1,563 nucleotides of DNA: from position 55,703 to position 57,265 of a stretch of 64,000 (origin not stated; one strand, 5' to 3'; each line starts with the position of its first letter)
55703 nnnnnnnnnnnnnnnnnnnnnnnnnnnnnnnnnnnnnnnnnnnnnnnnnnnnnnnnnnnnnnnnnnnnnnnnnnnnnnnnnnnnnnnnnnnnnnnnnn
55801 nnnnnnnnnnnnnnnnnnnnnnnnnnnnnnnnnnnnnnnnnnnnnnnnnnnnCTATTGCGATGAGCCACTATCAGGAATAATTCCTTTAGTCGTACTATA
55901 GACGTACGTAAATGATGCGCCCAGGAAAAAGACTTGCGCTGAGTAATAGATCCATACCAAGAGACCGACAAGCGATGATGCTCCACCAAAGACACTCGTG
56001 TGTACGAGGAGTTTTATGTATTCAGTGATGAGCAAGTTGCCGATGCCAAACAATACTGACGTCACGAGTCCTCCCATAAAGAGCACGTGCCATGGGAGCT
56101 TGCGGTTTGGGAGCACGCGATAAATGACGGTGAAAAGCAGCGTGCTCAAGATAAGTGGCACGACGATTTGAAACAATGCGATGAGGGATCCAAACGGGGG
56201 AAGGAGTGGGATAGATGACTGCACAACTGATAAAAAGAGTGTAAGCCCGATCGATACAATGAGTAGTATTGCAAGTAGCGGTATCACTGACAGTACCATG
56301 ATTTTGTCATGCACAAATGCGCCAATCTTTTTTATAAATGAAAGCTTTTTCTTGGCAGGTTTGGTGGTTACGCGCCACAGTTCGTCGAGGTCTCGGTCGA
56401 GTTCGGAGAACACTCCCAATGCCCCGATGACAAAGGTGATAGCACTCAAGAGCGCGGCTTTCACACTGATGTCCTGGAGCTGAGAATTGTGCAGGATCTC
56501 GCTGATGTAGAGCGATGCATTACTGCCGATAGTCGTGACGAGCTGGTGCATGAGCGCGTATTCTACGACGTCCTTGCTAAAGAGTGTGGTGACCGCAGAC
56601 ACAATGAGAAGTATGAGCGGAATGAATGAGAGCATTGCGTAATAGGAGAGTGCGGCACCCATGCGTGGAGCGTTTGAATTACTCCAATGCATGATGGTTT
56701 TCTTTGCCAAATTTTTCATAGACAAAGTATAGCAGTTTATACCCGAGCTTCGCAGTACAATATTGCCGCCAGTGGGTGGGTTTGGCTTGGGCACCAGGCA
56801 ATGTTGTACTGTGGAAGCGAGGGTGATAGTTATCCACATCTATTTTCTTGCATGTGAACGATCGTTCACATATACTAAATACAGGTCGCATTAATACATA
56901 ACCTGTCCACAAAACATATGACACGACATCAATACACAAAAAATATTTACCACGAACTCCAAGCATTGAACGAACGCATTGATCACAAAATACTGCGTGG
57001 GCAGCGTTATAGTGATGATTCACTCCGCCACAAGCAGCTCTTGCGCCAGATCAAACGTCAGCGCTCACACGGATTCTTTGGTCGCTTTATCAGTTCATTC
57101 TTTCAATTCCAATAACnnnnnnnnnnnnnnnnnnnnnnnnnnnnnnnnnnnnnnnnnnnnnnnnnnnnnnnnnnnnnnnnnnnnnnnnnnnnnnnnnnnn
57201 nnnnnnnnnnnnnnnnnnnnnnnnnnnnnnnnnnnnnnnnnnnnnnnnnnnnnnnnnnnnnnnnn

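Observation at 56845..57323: LexA-boxed promoter driving two unannotated, tightly coupled small ORFs ahead of lexA: a candidate SOS-induced effector pair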

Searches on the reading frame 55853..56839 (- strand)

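Call 4: search_protein_families(library=pfam, proteins=[window:55853-56839:-], max_evalue=1)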
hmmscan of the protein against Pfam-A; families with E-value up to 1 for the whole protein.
window:55853-56839:- (328 aa): 2 families
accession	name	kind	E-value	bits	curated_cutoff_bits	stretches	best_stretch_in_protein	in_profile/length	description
PF03631.20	Virul_fac_BrkB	-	8.2e-39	134.2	33.7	1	55-316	3-257/259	Virulence factor BrkB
PF21421.2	ATR1_WY-dom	-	0.27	12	27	1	95-131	4-40/101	Avirulence protein ATR1, WY-domain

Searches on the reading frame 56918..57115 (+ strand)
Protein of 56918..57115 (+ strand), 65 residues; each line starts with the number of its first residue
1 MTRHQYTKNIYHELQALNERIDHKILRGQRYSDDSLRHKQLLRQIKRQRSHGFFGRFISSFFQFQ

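Call 4: search_protein_families(library=pfam, proteins=[window:56918-57115:+], max_evalue=1)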
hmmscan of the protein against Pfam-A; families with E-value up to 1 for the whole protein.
window:56918-57115:+ (65 aa): 0 families

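Call 6: find_homologous_proteins(query=window:56918-57115:+, max_evalue=0.01)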
Query window:56918-57115:+ (65 aa): 9 proteins with E <= 0.01 among 9 candidates.
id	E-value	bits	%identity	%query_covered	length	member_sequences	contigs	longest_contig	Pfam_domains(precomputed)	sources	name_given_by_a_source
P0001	4.3e-35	135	100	100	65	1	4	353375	-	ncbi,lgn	-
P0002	6.4e-22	94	74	100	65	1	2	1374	-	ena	-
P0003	1.5e-19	87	73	91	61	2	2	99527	-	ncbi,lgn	-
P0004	1.6e-19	86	71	100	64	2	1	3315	-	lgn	-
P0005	1.7e-19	86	73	91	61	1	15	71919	-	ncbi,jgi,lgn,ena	jgi:hypothetical protein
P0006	9.7e-19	84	70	94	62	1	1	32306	-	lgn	-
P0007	1.2e-18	84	69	91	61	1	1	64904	-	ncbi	-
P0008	1.5e-18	83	69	98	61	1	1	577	-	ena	-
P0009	1.1e-17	81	66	94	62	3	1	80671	-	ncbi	-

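Call 8: find_encoding_contigs(protein=P0001, flank=3000, max_places=4)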
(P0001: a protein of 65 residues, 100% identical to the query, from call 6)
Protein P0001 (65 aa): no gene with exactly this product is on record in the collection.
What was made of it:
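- Tried and rejected: The exact look-up of window ORF1 in assemblies found no record (call 8).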

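Call 9: find_encoding_contigs(protein=P0005, flank=3000, max_places=6)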
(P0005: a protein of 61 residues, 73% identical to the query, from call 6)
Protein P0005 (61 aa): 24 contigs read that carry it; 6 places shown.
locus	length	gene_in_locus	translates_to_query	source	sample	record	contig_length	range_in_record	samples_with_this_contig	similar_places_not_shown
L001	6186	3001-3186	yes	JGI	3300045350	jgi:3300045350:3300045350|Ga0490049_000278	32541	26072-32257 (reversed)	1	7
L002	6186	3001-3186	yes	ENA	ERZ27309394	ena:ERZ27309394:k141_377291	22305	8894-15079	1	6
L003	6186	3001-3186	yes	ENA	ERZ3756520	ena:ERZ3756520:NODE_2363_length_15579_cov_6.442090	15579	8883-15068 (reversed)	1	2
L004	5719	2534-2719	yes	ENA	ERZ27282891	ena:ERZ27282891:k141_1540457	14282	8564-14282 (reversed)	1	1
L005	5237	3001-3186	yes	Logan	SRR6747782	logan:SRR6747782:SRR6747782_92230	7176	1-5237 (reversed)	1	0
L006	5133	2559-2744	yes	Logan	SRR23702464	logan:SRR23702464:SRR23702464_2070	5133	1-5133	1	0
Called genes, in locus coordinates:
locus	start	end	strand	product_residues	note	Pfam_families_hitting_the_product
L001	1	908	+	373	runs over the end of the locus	PF01098:FTSW_RODA_SPOVE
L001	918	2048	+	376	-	PF03033:Glyco_transf_28, PF04101:Glyco_tran_28_C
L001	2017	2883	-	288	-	PF03631:Virul_fac_BrkB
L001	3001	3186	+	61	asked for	-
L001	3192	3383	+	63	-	-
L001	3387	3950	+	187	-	PF00717:Peptidase_S24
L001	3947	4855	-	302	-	PF03734:YkuD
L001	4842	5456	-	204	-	-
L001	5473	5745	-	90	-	-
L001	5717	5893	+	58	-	-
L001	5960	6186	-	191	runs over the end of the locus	-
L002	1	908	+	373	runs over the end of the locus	PF01098:FTSW_RODA_SPOVE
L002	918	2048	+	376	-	PF03033:Glyco_transf_28, PF04101:Glyco_tran_28_C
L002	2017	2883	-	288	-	PF03631:Virul_fac_BrkB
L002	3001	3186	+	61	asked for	-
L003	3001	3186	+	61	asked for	-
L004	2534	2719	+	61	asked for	-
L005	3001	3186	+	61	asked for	-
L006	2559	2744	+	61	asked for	-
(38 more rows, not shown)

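Call 10: find_encoding_contigs(protein=P0003, flank=3000, max_places=3)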
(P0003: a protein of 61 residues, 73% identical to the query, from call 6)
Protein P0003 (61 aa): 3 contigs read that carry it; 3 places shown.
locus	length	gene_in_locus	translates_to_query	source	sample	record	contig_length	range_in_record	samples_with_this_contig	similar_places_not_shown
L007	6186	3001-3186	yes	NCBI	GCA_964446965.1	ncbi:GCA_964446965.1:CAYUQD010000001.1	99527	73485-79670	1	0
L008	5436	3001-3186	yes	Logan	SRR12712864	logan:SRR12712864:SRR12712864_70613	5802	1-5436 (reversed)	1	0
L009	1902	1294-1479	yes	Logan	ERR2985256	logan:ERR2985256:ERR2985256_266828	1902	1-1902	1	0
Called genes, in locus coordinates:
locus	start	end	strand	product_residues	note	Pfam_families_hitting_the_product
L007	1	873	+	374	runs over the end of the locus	PF01098:FTSW_RODA_SPOVE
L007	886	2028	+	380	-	PF03033:Glyco_transf_28, PF04101:Glyco_tran_28_C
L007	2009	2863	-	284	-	PF03631:Virul_fac_BrkB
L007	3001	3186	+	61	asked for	-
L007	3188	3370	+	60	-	-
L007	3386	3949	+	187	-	PF00717:Peptidase_S24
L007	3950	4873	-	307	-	PF03734:YkuD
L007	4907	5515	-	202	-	-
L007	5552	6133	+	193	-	-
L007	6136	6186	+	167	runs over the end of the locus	-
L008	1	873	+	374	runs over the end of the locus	PF01098:FTSW_RODA_SPOVE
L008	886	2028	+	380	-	PF03033:Glyco_transf_28, PF04101:Glyco_tran_28_C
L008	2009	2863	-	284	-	PF03631:Virul_fac_BrkB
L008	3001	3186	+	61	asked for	-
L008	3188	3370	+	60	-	-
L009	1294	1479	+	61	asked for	-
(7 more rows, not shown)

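Call 11: find_encoding_contigs(protein=P0007, flank=3000, max_places=2)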
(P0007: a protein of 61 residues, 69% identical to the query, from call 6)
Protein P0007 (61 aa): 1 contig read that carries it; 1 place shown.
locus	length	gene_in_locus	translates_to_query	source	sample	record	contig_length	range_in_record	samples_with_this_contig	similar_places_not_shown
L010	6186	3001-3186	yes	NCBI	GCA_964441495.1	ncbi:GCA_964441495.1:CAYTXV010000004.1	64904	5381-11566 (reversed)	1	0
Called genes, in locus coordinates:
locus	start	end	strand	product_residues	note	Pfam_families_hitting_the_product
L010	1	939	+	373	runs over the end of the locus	PF01098:FTSW_RODA_SPOVE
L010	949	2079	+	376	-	PF03033:Glyco_transf_28, PF04101:Glyco_tran_28_C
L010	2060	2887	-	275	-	PF03631:Virul_fac_BrkB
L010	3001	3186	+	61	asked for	-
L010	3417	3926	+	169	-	PF00717:Peptidase_S24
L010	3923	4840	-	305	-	PF03734:YkuD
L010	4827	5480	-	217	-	-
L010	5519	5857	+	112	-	-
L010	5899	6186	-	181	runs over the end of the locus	-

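Call 12: find_encoding_contigs(protein=P0009, flank=3000, max_places=2)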
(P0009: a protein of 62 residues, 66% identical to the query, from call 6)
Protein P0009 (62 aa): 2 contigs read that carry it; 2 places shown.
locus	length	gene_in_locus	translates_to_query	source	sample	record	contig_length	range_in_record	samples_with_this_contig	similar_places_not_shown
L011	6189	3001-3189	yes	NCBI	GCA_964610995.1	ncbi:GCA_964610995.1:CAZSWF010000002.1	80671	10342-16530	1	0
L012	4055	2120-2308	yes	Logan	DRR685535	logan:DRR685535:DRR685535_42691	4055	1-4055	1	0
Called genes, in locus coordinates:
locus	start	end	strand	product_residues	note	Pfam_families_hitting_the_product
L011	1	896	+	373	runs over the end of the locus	PF01098:FTSW_RODA_SPOVE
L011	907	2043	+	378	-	PF03033:Glyco_transf_28, PF04101:Glyco_tran_28_C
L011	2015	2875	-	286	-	PF03631:Virul_fac_BrkB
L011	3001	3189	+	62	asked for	-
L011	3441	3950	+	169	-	PF00717:Peptidase_S24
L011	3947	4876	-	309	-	PF03734:YkuD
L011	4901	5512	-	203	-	-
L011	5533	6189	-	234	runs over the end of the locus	PF01479:S4, PF00849:PseudoU_synth_2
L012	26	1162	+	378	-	PF03033:Glyco_transf_28, PF04101:Glyco_tran_28_C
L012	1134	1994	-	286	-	PF03631:Virul_fac_BrkB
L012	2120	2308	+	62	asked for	-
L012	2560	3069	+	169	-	PF00717:Peptidase_S24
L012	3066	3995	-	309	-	PF03734:YkuD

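Call 13: find_encoding_contigs(protein=P0006, flank=3000, max_places=2)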
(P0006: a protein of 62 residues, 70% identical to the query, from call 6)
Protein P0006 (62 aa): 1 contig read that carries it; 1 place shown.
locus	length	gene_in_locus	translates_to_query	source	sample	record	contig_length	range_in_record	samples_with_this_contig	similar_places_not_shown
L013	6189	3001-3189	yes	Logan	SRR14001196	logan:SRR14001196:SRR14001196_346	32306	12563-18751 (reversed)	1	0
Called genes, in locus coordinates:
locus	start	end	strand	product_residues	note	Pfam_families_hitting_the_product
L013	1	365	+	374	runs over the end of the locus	PF01098:FTSW_RODA_SPOVE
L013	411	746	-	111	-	-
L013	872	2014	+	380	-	PF03033:Glyco_transf_28, PF04101:Glyco_tran_28_C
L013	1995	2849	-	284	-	PF03631:Virul_fac_BrkB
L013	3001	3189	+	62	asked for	-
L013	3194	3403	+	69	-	-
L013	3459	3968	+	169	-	PF00717:Peptidase_S24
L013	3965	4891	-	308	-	PF03734:YkuD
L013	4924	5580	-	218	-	-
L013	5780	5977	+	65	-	-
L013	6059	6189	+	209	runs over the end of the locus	-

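Call 14: find_encoding_contigs(protein=P0004, flank=3000, max_places=2)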
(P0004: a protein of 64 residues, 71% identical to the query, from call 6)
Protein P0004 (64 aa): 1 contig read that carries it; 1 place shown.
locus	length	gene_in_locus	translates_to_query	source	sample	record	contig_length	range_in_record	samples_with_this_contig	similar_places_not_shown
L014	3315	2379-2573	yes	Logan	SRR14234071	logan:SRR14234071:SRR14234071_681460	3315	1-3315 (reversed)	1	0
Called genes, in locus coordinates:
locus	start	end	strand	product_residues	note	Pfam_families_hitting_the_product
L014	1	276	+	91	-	?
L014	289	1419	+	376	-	PF03033:Glyco_transf_28, PF04101:Glyco_tran_28_C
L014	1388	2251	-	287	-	PF03631:Virul_fac_BrkB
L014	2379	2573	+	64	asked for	-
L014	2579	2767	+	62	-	-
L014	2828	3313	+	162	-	?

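Call 30: find_homologous_proteins(query=A1, max_evalue=0.001)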
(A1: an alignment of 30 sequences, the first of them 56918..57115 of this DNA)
Query A1 (30 sequences) (65 aa, profile of the alignment): 178 proteins with E <= 0.001 among 268 candidates; the best 120 are listed.
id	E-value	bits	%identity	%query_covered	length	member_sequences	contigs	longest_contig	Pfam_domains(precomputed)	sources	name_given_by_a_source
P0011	9.3e-27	110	47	98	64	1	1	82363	-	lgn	-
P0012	1.2e-25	107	42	98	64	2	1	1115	-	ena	-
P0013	1.3e-25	107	46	98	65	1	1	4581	-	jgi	jgi:hypothetical protein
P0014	1.7e-25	106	47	98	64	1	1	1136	-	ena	-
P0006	3.5e-25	105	70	94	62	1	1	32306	-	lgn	-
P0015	5.8e-25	105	43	98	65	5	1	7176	-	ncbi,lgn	-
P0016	6.7e-25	104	44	98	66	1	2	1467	-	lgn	-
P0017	7.9e-25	104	50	98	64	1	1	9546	-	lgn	-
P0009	1.0e-24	104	66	94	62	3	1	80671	-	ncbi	-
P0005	1.8e-24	103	73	91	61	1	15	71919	-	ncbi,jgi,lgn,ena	jgi:hypothetical protein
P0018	2.3e-24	103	47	91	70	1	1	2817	-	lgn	-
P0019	2.8e-24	102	46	98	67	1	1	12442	-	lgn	-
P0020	2.9e-24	102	41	98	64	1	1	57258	-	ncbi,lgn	-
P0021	3.3e-24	102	42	98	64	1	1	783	-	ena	-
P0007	4.2e-24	102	69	91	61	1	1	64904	-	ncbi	-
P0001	4.3e-24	102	100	100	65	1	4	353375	-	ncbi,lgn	-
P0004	3.5e-23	99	71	100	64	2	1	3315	-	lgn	-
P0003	4.9e-23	98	73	91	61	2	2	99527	-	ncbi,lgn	-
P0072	1.4e-22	97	44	97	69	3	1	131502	-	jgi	jgi:hypothetical protein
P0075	1.4e-22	97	36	94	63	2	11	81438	-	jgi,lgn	jgi:hypothetical protein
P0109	1.2e-21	94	41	98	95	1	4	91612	-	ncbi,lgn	-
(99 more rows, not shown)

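Call 40: predict_structure(alignment_id=A3)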
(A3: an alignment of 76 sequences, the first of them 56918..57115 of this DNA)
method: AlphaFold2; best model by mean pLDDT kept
length: 65 residues; sequences in the alignment: 76
mean_pLDDT: 84.8   pTM: 0.63
mean pLDDT of the five models: 84.8, 84.0, 81.5, 80.5, 73.8
residues with pLDDT >= 90: 39; 70-90: 9; 50-70: 16; < 50: 1
segments of 3 or more residues with pLDDT < 50: none
pLDDT, mean of each block of 10 residues (from residue 1): 86 97 98 98 87 57 55
secondary structure, 60 per line:
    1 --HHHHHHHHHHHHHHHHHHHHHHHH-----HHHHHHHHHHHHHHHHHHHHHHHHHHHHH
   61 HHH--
elements in order: H3-26 H32-63
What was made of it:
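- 56918..57115 (+): orf1: 65-aa basic helical-hairpin protein with an aromatic amphipathic C-terminal tail, a member of an unnamed lexA-linked family. AlphaFold2 gives pLDDT 84.8, with helices at 3-26 and 32-63 (call 40).
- On SulA: The model is all-helical (call 40).
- The fold prediction is confident (call 40).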

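Call 43: search_solved_structures(query=A3, max_evalue=10)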
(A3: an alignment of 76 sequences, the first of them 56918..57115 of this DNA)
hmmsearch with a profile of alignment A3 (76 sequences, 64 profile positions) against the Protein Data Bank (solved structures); distinct sequences matched with E-value up to 10: 3.
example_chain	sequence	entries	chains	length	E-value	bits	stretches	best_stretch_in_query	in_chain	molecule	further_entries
1oy5_A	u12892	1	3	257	0.67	12.9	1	9-42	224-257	tRNA (Guanine-N(1)-)-methyltransferase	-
3m6s_B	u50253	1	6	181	1.3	11.9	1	9-27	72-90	Hemagglutinin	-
7uk6_A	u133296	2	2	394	2.1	11.3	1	21-50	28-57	Putative acid--amine ligase YjfC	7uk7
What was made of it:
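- On Small co-regulators of S24 repressors (DdrR, gp7): The ORF1 profile found no relevant PDB chain at E up to 10 (call 43).
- Closest known: DdrR-UmuDAb. Different: No sequence similarity was detected: the ORF1 profile hits no PDB chain (call 43), and DdrR was not compared directly. ddrR is divergent from umuDAb rather than an upstream cistron.
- The ORF1 profile matches neither gp7 nor any other PDB chain (call 43). There is no similarity to SulA or to any PDB chain (calls 4, 43). There is no similarity to DinI, RecX or any other solved protein (call 43).
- Tried and rejected: The ORF1 profile against all PDB sequences gave nothing relevant (call 43).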

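Call 44: search_protein_families(library=ncbifam, proteins=[window:56918-57115:+], max_evalue=1)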
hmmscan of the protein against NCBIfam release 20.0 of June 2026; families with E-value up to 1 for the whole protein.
window:56918-57115:+ (65 aa): 0 families
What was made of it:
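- On SulA: There is no Pfam or NCBIfam hit (calls 4, 44) and no PDB sequence hit (call 43).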

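Call 45: search_protein_families(library=phrogs, proteins=[window:56918-57115:+], max_evalue=1)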
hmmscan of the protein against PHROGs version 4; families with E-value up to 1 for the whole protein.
window:56918-57115:+ (65 aa): 0 families

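Call 46: search_protein_families(library=padloc, proteins=[window:56918-57115:+], max_evalue=1)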
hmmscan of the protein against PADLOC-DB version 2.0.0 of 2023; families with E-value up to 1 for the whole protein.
window:56918-57115:+ (65 aa): 0 families
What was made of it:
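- Tried and rejected: Pfam, NCBIfam, PHROGs and PADLOC scans of both small proteins found nothing (calls 4, 44, 45, 46).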

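Call 47: fold_search(model_id=the predicted structure, library=pdb)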
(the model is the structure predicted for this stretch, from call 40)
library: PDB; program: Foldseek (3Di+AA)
matches with E <= 10: 64; with E <= 0.001: 0
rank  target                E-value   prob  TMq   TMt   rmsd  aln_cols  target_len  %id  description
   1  6r1m_A                8.7e-01  0.98  0.72  0.11   0.8        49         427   16  Crystal structure of E. coli seryl-tRNA synthetase complexed to seryl sulfamoyl adenosine (released 2020-01-22)
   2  6r1m_B                8.7e-01  0.98  0.71  0.11   0.9        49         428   16  Crystal structure of E. coli seryl-tRNA synthetase complexed to seryl sulfamoyl adenosine (released 2020-01-22)
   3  9qmp                  1.1e+00  0.97  0.71  0.12   0.9        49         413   16  E.coli seryl-tRNA synthetase (released 2025-05-14)
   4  8cws_B                1.8e+00  0.85  0.69  0.81   1.5        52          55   15  Accurate computational design of genetically encoded 3D protein crystals (released 2023-11-01)
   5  6r1o                  2.0e+00  0.90  0.71  0.11   0.9        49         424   16  Crystal structure of E. coli seryl-tRNA synthetase complexed to a seryl sulfamoyl adenosine derivative (released 2020-01-22)
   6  3qne                  2.2e+00  0.91  0.73  0.11   0.7        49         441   10  Candida albicans seryl-tRNA synthetase (released 2011-08-03)
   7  8cwy_B                2.4e+00  0.60  0.70  0.62   4.4        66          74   14  Accurate computational design of genetically encoded 3D protein crystals (released 2023-11-01)
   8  6dmp_MODEL_1_B        2.6e+00  0.21  0.40  0.34   4.3        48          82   19  De Novo Design of a Protein Heterodimer with Specificity Mediated by Hydrogen Bond Networks (released 2018-12-19)
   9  2f6m_C                2.7e+00  0.13  0.37  0.37   4.4        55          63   20  Structure of a Vps23-C:Vps28-N subcomplex (released 2006-04-18)
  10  6he1_A                2.9e+00  0.82  0.68  0.11   1.1        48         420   12  Pseudomonas aeruginosa Seryl-tRNA Synthetase in Complex with 5'-O-(N-(L-seryl)-sulfamoyl)N3-methyluridine (released 2019-12-04)
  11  6dlm_A                3.1e+00  0.72  0.70  0.62   1.1        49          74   18  DHD127 (released 2018-12-19)
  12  9qo2_E                3.1e+00  0.57  0.69  0.52   1.9        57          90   18  Dissociation-state-1 of 9-subunit CSN and SCF (SKP1-SKP2-CKS1) complex (released 2026-02-18)
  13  1skv_B                3.6e+00  0.77  0.71  0.76   0.9        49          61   12  Crystal Structure of D-63 from Sulfolobus Spindle Virus 1 (released 2004-07-13)
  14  6x94                  3.9e+00  0.75  0.69  0.11   1.0        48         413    8  An orthogonal seryl-tRNA synthetase/tRNA pair for noncanonical amino acid mutagenesis in Escherichia coli (released 2020-11-04)
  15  2f66_A                3.9e+00  0.10  0.37  0.37   4.4        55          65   20  Structure of the ESCRT-I endosomal trafficking complex (released 2006-04-18)
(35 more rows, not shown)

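Call 50: find_encoding_contigs(protein=P0109, flank=2500, max_places=2)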
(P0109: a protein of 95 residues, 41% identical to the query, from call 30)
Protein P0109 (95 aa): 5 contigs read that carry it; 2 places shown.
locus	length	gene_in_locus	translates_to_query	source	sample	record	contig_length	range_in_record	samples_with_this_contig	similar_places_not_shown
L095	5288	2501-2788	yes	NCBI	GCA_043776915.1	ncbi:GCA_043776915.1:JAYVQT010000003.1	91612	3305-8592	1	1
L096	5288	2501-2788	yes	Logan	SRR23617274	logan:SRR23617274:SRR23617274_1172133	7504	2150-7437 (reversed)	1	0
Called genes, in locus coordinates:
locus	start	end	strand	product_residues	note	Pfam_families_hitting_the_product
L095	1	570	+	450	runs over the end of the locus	PF02874:ATP-synt_ab_N, PF00006:ATP-synt_ab, PF22919:ATP-synt_VA_C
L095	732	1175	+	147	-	PF02823:ATP-synt_DE_N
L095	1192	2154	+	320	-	PF17773:UPF0176_N, PF00581:Rhodanese, PF12368:Rhodanese_C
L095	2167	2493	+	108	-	-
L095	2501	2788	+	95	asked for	-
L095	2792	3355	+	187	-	PF00717:Peptidase_S24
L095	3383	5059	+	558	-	PF02689:Herpes_Helicase (faint), PF05970:PIF1, PF13245:AAA_19, PF13604:AAA_30, PF21530:Pif1_2B_dom, PF14493:HTH_40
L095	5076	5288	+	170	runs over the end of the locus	-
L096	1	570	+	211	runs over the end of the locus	?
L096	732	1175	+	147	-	PF02823:ATP-synt_DE_N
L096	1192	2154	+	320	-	PF17773:UPF0176_N, PF00581:Rhodanese, PF12368:Rhodanese_C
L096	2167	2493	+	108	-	-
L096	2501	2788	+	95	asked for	-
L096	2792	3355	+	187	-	PF00717:Peptidase_S24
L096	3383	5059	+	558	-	PF02689:Herpes_Helicase (faint), PF05970:PIF1, PF13245:AAA_19, PF13604:AAA_30, PF21530:Pif1_2B_dom, PF14493:HTH_40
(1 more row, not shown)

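Call 51: find_encoding_contigs(protein=P0075, flank=2500, max_places=2)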
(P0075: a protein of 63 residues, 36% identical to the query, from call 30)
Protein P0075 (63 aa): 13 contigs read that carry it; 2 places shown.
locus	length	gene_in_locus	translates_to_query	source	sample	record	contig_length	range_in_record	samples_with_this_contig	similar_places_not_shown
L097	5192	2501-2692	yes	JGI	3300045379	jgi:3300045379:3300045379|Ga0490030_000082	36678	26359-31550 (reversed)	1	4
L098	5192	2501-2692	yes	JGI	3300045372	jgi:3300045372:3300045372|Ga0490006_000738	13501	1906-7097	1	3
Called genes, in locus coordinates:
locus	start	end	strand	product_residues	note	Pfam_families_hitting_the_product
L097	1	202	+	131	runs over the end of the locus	-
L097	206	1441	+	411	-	PF00070:Pyr_redox (faint), PF00890:FAD_binding_2, PF01134:GIDA (faint), PF01266:DAO (faint), PF03486:HI0933_like, PF12831:FAD_oxidored, PF13450:NAD_binding_8 (weak), PF22780:HI0933_like_1st, +2 more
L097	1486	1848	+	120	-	-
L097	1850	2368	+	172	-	PF07963:N_methyl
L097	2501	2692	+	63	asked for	-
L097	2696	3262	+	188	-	PF00717:Peptidase_S24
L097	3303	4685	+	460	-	PF00206:Lyase_1, PF10415:FumaraseC_C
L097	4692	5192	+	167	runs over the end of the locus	-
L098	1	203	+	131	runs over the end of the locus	-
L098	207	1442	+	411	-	PF00070:Pyr_redox (faint), PF00890:FAD_binding_2, PF01134:GIDA (faint), PF01266:DAO (faint), PF03486:HI0933_like, PF12831:FAD_oxidored, PF13450:NAD_binding_8 (weak), PF22780:HI0933_like_1st, +2 more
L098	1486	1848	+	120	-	-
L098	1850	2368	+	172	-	PF07963:N_methyl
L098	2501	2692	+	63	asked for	-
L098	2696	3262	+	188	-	PF00717:Peptidase_S24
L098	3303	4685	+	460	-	PF00206:Lyase_1, PF10415:FumaraseC_C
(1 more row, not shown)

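Call 52: find_encoding_contigs(protein=P0072, flank=2500, max_places=2)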
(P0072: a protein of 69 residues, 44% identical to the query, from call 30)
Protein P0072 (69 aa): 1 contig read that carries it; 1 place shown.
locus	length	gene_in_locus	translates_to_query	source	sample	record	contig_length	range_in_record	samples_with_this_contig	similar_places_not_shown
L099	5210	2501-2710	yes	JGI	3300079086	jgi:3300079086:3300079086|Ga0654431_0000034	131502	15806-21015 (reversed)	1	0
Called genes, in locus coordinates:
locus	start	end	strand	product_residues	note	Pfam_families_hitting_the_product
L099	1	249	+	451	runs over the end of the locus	PF02874:ATP-synt_ab_N, PF00006:ATP-synt_ab, PF22919:ATP-synt_VA_C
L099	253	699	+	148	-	PF02823:ATP-synt_DE_N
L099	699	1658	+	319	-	PF17773:UPF0176_N, PF00581:Rhodanese, PF12368:Rhodanese_C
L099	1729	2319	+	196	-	-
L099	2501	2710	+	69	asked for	-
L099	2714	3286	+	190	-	PF00717:Peptidase_S24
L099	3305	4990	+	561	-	PF05970:PIF1, PF13245:AAA_19, PF13401:AAA_22 (faint), PF13604:AAA_30, PF21530:Pif1_2B_dom, PF14493:HTH_40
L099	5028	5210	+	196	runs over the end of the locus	-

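Call 64: find_related_loci(query=A1, collection=viral_contigs, flank=3000)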
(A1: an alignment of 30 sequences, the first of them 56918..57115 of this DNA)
Query A1 (65 aa) in viral_contigs; peptide patterns used: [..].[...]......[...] (x = any residue, [..] = any of these).
201 stretches matched a pattern; 1 encode a relative of the query (tblastn E <= 1e-3); 1 distinct loci.
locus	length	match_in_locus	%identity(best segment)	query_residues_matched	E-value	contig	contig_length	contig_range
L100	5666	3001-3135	38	1-45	4e-8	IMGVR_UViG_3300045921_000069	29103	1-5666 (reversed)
